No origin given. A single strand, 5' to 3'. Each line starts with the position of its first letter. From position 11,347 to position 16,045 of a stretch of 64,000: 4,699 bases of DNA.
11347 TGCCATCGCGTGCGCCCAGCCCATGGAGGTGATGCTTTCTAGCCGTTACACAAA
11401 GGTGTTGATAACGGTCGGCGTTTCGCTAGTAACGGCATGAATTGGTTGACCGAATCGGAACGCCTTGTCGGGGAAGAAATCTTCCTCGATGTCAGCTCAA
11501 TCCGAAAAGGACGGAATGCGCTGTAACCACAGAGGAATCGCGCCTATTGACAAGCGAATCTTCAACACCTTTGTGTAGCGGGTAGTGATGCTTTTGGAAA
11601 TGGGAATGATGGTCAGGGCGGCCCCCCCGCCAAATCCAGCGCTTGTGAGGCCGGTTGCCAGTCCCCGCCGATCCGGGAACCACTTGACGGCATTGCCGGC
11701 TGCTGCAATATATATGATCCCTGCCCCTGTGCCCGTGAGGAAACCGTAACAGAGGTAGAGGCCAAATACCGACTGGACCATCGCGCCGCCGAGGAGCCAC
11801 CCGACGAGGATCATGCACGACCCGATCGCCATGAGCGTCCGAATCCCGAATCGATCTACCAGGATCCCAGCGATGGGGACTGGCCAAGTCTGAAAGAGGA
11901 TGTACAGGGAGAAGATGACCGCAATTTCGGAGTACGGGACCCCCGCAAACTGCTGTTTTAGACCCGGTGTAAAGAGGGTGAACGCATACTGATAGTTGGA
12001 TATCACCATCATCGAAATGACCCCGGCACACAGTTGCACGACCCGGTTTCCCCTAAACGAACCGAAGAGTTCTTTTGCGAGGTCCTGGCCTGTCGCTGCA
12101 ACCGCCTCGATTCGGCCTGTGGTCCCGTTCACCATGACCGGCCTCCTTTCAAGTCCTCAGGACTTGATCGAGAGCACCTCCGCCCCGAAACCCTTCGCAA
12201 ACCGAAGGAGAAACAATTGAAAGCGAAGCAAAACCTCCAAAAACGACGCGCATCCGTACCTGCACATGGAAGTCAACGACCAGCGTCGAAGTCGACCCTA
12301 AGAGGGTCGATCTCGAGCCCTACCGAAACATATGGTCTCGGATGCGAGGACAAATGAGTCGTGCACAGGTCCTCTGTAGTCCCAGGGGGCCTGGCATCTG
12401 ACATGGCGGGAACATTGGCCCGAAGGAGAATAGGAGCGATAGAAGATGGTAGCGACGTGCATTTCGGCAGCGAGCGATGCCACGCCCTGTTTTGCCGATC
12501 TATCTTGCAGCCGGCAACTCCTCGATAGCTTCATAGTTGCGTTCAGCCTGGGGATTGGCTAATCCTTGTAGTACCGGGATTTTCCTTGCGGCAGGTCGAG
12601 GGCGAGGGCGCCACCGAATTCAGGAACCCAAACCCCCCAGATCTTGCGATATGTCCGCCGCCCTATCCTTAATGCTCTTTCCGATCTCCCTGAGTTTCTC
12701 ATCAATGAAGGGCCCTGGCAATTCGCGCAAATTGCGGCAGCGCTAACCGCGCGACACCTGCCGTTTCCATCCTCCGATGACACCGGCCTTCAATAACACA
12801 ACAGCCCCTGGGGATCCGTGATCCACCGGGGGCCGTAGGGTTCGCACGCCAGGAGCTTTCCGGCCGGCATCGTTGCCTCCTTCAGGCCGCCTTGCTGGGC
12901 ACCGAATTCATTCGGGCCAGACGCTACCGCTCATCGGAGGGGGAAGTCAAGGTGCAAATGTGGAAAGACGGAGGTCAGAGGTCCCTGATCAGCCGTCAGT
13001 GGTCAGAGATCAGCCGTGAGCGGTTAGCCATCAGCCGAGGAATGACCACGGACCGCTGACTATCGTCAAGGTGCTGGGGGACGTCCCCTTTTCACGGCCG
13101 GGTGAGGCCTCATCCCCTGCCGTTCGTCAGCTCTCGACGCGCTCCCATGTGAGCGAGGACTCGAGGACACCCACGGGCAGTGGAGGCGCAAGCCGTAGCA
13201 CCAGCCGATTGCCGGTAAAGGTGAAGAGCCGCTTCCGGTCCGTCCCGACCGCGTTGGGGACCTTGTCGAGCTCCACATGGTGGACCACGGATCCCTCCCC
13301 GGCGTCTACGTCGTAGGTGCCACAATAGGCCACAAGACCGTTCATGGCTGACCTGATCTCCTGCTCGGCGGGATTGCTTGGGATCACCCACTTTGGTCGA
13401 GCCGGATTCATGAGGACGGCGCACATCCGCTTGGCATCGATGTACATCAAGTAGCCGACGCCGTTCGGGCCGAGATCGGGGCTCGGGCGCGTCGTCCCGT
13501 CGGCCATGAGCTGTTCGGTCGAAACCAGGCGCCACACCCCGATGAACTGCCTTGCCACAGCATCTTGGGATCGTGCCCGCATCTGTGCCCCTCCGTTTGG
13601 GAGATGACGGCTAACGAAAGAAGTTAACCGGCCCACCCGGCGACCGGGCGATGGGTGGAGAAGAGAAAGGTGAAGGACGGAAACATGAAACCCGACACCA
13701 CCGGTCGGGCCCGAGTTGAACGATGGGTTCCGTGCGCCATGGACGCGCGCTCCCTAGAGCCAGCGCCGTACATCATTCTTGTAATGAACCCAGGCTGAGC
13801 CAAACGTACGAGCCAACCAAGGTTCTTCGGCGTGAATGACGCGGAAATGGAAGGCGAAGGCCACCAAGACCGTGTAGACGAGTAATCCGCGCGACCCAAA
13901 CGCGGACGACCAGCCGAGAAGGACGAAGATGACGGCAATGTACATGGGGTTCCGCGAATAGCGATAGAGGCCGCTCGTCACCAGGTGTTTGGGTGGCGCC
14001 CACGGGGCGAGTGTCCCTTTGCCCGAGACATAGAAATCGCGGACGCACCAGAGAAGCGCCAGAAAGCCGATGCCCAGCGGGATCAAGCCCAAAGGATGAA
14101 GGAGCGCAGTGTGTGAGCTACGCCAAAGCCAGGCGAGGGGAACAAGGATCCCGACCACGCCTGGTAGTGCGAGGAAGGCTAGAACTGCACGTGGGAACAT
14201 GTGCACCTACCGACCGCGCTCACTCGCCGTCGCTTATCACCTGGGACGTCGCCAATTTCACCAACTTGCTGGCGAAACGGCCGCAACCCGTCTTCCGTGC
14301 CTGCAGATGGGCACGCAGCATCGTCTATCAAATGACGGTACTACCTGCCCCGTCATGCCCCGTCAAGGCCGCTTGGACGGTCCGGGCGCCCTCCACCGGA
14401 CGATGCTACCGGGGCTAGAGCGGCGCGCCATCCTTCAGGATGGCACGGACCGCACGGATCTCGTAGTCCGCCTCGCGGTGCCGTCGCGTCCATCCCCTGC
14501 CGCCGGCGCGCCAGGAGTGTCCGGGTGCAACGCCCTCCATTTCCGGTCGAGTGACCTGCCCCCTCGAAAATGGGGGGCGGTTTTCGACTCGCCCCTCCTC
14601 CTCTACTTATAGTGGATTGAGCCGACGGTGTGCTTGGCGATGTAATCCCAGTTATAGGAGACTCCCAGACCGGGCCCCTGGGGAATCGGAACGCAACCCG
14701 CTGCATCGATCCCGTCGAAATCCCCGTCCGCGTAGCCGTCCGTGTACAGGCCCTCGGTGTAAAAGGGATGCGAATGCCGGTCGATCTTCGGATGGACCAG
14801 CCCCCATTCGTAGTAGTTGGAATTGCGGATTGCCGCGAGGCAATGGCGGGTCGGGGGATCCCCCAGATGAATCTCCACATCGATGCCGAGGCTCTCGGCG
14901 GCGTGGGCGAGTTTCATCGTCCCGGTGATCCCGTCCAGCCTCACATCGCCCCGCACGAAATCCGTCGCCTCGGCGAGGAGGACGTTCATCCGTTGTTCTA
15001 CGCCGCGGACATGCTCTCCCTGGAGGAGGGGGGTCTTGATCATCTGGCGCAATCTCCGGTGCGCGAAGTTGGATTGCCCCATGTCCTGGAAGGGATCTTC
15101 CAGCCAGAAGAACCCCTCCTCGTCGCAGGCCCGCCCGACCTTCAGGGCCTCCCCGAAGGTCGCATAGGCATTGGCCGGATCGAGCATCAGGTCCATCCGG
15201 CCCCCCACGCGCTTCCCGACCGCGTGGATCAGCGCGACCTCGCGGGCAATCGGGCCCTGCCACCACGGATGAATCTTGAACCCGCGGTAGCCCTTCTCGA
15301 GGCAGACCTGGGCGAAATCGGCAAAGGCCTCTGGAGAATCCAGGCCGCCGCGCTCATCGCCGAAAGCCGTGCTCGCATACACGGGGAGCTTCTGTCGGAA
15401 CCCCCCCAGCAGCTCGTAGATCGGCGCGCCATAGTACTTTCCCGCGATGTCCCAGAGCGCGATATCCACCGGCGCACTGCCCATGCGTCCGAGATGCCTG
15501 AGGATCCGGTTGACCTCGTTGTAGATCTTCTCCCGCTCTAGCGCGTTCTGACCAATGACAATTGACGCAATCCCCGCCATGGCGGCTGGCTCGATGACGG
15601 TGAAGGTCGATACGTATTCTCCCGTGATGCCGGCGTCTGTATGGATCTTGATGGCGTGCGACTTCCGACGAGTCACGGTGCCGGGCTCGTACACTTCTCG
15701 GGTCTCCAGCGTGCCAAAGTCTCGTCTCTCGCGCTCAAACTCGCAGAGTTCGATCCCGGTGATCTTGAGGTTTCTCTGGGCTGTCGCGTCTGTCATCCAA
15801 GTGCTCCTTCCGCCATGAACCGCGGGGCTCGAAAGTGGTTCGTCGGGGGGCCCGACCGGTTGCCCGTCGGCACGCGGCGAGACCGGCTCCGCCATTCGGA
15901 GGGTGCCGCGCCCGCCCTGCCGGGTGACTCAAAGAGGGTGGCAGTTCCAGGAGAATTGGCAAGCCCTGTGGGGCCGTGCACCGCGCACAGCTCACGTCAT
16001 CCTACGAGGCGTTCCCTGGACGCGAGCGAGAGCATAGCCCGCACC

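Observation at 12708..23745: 11-kb accessory island saturated with two related miniature-element families sharing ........-type termini, arranged like a cassette array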

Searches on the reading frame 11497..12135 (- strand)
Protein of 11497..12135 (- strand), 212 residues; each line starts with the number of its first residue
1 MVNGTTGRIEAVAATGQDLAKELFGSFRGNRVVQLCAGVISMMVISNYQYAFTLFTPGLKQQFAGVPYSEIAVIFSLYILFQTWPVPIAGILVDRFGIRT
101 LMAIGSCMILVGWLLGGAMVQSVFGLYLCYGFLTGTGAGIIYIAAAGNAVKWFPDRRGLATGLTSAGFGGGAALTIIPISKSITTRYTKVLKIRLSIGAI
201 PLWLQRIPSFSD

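Call 11: search_protein_families(library=pfam, proteins=[window:11497-12135:-], max_evalue=0.01)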
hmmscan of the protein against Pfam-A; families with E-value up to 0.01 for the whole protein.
window:11497-12135:- (212 aa): 2 families
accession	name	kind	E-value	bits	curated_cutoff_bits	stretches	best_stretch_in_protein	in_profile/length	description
PF07690.21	MFS_1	-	3.5e-16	59.5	33.4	1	40-177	7-138/347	Major Facilitator Superfamily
PF06609.19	TRI12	-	0.0023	16.9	23.2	1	8-119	21-128/599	Fungal trichothecene efflux pump (TRI12)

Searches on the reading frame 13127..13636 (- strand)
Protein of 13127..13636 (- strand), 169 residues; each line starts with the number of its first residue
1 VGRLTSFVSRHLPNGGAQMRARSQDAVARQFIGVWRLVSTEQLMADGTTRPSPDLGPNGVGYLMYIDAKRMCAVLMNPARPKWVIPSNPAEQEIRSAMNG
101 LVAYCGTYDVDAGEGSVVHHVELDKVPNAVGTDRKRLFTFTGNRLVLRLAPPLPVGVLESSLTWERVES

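Call 11: search_protein_families(library=pfam, proteins=[window:13127-13636:-], max_evalue=0.01)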
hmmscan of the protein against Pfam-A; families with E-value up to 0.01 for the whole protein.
window:13127-13636:- (169 aa): 1 family
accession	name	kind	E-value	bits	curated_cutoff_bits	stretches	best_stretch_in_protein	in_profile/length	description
PF13924.12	Lipocalin_5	-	7.6e-25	87.9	25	1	32-167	1-142/142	Lipocalin-like domain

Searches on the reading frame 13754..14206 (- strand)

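Call 11: search_protein_families(library=pfam, proteins=[window:13754-14206:-], max_evalue=0.01)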
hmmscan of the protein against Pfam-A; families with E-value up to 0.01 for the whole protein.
window:13754-14206:- (150 aa): 3 families
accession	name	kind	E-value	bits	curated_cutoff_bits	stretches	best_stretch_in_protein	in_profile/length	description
PF04191.18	PEMT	-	2.4e-14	54.1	25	1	53-137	19-104/105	Phospholipid methyltransferase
PF04140.19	ICMT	-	2.6e-05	25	24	1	71-132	31-94/95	Isoprenylcysteine carboxyl methyltransferase (ICMT) family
PF01222.22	ERG4_ERG24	-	0.0041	16.4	27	1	73-146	349-423/432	Ergosterol biosynthesis ERG4/ERG24 family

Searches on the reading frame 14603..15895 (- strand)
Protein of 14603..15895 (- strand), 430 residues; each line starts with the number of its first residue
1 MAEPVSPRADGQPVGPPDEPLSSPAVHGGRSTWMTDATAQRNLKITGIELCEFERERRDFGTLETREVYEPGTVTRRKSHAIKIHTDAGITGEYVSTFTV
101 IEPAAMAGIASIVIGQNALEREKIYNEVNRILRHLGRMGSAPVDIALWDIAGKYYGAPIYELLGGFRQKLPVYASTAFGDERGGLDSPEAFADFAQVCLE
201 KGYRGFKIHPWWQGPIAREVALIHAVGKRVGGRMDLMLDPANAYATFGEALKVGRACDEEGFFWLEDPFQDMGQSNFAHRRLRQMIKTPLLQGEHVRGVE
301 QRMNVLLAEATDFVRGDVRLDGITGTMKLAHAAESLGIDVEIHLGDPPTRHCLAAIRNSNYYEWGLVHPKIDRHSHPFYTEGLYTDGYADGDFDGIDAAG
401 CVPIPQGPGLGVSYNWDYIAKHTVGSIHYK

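Call 11: search_protein_families(library=pfam, proteins=[window:14603-15895:-], max_evalue=0.01)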
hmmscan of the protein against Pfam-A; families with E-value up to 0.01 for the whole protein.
window:14603-15895:- (430 aa): 2 families
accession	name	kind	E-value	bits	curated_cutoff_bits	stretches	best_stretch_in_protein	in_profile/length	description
PF13378.12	MR_MLE_C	-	1.4e-35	123.4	29.4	1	192-417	3-218/219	Enolase C-terminal domain-like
PF02746.21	MR_MLE_N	-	7e-09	36.3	22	1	72-164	21-117/117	Mandelate racemase / muconate lactonizing enzyme, N-terminal domain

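Call 77: find_homologous_proteins(query=window:14603-15895:-, max_evalue=1e-40)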
Query window:14603-15895:- (430 aa): 2846 proteins with E <= 1e-40 among 8000 candidates; the best 120 are listed.
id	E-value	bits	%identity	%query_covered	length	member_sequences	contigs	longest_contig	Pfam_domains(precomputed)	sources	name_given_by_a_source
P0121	9.0e-275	929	100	92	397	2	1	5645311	PF13378.13,PF02746.22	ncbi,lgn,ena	-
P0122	2.8e-222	756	81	92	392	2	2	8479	PF13378.13,PF02746.22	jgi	-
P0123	5.6e-212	722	79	91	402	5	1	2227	PF13378.13,PF02746.22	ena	-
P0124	1.7e-207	708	80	90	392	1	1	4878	PF13378.13,PF02746.22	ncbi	-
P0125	3.4e-206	703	78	92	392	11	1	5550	PF13378.13,PF02746.22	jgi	jgi:L-alanine-DL-glutamate epimerase-like enolase superfamily enzyme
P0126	1.4e-204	698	74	92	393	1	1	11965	PF13378.13,PF02746.22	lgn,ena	-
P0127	9.2e-204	695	75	91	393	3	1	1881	PF13378.13,PF02746.22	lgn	-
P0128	3.1e-202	690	75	91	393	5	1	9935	PF13378.13,PF02746.22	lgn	-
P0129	1.3e-201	688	74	92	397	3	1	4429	PF13378.13,PF02746.22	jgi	jgi:L-alanine-DL-glutamate epimerase-like enolase superfamily enzyme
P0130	2.6e-198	677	73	91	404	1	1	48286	PF13378.13,PF02746.22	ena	-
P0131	1.3e-173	596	80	74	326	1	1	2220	PF13378.13,PF02746.22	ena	-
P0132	7.4e-168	577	64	90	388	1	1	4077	PF13378.13,PF02746.22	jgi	jgi:L-alanine-DL-glutamate epimerase-like enolase superfamily enzyme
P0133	1.7e-166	572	65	90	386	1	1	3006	PF13378.13,PF02746.22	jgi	jgi:L-alanine-DL-glutamate epimerase-like enolase superfamily enzyme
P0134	4.0e-160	551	65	88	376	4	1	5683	PF13378.13,PF02746.22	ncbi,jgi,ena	-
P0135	2.9e-154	532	60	87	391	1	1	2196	PF13378.13,PF02746.22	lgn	-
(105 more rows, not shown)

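Call 78: find_encoding_contigs(protein=P0122, flank=6000, max_places=3)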
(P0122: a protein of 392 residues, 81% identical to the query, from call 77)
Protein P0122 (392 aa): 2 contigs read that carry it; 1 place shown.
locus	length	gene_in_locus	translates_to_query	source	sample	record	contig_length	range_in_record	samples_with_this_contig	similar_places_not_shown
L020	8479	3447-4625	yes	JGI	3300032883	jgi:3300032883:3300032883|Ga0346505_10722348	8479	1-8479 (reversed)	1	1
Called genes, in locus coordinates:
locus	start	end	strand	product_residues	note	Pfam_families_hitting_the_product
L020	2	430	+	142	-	?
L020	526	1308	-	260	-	PF23023:Anti-Pycsar_Apyc1, PF00753:Lactamase_B, PF12706:Lactamase_B_2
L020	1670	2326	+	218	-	PF02310:B12-binding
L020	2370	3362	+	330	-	PF01797:Y1_Tnp (weak)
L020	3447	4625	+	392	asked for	PF02746:MR_MLE_N, PF13378:MR_MLE_C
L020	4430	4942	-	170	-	-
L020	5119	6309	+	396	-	PF00155:Aminotran_1_2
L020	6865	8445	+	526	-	PF00496:SBP_bac_5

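Call 79: find_encoding_contigs(protein=P0130, flank=8000, max_places=2)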
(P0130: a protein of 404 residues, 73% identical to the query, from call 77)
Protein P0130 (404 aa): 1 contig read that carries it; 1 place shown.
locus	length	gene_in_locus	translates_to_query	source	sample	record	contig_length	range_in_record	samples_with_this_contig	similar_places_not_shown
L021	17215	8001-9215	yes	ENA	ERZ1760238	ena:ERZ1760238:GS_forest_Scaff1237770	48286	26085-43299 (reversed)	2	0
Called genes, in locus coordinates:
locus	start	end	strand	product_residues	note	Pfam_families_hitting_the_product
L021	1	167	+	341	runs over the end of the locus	PF08240:ADH_N, PF16912:Glu_dehyd_C, PF00107:ADH_zinc_N (weak), PF13602:ADH_zinc_N_2 (weak)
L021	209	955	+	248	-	PF07883:Cupin_2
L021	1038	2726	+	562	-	PF02733:Dak1, PF02734:Dak2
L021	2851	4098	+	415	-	PF06792:UPF0261, PF23189:UPF0261_C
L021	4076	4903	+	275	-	PF09370:PEP_hydrolase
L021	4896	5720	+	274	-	PF00248:Aldo_ket_red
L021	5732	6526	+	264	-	PF03328:HpcH_HpaI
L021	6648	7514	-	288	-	-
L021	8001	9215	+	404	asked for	PF02746:MR_MLE_N, PF13378:MR_MLE_C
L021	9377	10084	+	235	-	PF00392:GntR, PF07702:UTRA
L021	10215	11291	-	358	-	PF02653:BPD_transp_2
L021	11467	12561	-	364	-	PF13407:Peripla_BP_4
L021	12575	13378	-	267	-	PF00005:ABC_tran, PF02463:SMC_N (faint), PF13304:AAA_21 (faint)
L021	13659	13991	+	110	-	-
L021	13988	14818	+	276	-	PF23441:SDR, PF00106:adh_short, PF08659:KR, PF13561:adh_short_C2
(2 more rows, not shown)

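Call 80: find_encoding_contigs(protein=P0126, flank=8000, max_places=2)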
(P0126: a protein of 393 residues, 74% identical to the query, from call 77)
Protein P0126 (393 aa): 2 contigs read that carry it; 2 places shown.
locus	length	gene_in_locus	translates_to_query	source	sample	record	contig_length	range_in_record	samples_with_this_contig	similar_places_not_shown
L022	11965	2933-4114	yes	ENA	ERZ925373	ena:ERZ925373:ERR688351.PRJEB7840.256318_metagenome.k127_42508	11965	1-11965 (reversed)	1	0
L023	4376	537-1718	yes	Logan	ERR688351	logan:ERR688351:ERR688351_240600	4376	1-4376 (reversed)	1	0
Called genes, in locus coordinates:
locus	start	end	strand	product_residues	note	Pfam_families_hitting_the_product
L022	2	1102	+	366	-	?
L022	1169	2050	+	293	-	PF01144:CoA_trans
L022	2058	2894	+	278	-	PF01144:CoA_trans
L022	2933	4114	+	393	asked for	PF02746:MR_MLE_N, PF13378:MR_MLE_C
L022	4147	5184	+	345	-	PF01408:GFO_IDH_MocA, PF02894:GFO_IDH_MocA_C, PF22725:GFO_IDH_MocA_C3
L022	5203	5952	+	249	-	PF23441:SDR, PF00106:adh_short, PF01370:Epimerase (weak), PF08659:KR, PF13561:adh_short_C2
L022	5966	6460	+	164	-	PF04290:DctQ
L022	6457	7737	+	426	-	PF06808:DctM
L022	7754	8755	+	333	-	PF03480:DctP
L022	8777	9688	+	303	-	PF01144:CoA_trans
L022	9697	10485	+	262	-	PF01144:CoA_trans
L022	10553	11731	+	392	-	PF00364:Biotin_lipoyl, PF25917:BSH_RND (faint), PF02817:E3_binding, PF00198:2-oxoacid_dh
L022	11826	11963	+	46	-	?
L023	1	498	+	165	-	?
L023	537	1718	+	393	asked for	PF02746:MR_MLE_N, PF13378:MR_MLE_C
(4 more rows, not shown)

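Call 85: search_protein_families(library=pfam, proteins=[L020:2370-3362:+], max_evalue=1)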
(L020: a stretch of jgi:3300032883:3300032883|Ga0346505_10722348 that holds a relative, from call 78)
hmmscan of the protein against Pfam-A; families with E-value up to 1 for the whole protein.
L020:2370-3362:+ (330 aa): 7 families
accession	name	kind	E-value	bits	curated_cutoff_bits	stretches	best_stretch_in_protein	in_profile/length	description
PF01797.21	Y1_Tnp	-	6.7e-07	29.9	23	1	25-121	18-119/121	Transposase IS200 like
PF08299.17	Bac_DnaA_C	-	0.00096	19.6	31.5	1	258-317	5-65/69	Bacterial dnaA protein helix-turn-helix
PF08281.18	Sigma70_r4_2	-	0.01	15.9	25.7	1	296-317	25-46/54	Sigma-70, region 4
PF13384.12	HTH_23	-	0.037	14.3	24.6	1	295-317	16-37/50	Homeodomain-like domain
PF12802.13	MarR_2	-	0.044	14.4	27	1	298-323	21-46/61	MarR family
PF08279.18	HTH_11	-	0.15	12.4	25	0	297-318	15-36/55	HTH domain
PF12968.13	DUF3856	-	0.15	12.4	27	1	228-257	19-48/143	Domain of Unknown Function (DUF3856)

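Call 86: search_protein_families(library=ncbifam, proteins=[L020:2370-3362:+], max_evalue=0.01)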
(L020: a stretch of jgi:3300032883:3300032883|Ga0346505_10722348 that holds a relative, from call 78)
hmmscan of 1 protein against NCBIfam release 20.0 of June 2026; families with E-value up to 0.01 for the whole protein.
L020:2370-3362:+ (330 aa): 2 families
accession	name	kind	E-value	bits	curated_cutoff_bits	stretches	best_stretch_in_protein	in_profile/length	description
NF047646.1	REP_Tyr_transpos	equivalog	1.2e-16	60.9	80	1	27-133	25-140/146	REP-associated tyrosine transposase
NF004686.0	PRK06030.1-1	equivalog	0.00027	20.8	148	1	245-314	43-113/151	hypothetical protein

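Call 88: find_encoding_contigs(protein=P0124, flank=5000, max_places=2)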
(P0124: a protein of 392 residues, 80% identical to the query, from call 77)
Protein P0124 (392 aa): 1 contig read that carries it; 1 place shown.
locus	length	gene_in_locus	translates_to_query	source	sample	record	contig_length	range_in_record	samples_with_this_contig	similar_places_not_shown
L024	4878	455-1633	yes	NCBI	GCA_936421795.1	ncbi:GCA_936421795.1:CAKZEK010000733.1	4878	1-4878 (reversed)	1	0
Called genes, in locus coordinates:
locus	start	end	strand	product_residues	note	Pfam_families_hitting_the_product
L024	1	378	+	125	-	?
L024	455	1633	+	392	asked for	PF02746:MR_MLE_N, PF13378:MR_MLE_C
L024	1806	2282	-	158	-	PF04545:Sigma70_r4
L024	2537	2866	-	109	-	-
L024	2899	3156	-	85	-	-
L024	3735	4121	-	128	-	-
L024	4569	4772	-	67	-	-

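Call 89: find_encoding_contigs(protein=P0125, flank=5000, max_places=2)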
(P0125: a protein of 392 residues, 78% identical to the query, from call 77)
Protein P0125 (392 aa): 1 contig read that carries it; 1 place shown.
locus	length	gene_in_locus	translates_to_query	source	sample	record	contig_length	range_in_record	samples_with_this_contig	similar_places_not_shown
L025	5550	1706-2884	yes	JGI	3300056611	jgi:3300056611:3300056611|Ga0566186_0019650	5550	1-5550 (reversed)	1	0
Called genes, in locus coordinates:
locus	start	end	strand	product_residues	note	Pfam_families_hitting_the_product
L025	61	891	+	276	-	PF00528:BPD_transp_1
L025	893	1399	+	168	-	PF05834:Lycopene_cycl (weak), PF13450:NAD_binding_8 (faint)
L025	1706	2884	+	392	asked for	PF02746:MR_MLE_N, PF13378:MR_MLE_C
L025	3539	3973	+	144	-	PF00248:Aldo_ket_red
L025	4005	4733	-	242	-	PF23441:SDR (faint), PF00106:adh_short, PF13561:adh_short_C2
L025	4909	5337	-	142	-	PF00923:TAL_FSA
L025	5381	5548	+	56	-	?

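Call 90: find_encoding_contigs(protein=P0128, flank=8000, max_places=2)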
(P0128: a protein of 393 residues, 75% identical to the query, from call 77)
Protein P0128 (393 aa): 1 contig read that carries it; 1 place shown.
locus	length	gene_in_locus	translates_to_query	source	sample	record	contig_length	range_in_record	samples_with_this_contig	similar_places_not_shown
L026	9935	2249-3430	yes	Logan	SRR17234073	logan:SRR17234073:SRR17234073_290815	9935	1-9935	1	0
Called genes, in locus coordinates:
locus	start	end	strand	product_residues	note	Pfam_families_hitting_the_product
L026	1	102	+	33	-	?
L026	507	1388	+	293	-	PF01144:CoA_trans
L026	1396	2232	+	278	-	PF01144:CoA_trans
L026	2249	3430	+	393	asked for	PF02746:MR_MLE_N (weak), PF13378:MR_MLE_C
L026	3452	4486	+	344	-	PF01408:GFO_IDH_MocA, PF02894:GFO_IDH_MocA_C, PF22725:GFO_IDH_MocA_C3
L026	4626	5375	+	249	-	PF23441:SDR, PF00106:adh_short, PF01370:Epimerase (weak), PF08659:KR, PF13561:adh_short_C2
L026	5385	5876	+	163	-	PF04290:DctQ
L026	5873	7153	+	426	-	PF06808:DctM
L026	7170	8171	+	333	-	PF03480:DctP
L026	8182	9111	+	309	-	PF01144:CoA_trans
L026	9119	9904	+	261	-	PF01144:CoA_trans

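Call 95: search_solved_structures(query=L020:2370-3362:+, max_evalue=0.01)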
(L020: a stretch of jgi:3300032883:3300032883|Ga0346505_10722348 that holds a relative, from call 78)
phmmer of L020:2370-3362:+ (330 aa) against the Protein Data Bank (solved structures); distinct sequences matched with E-value up to 0.01: 0.
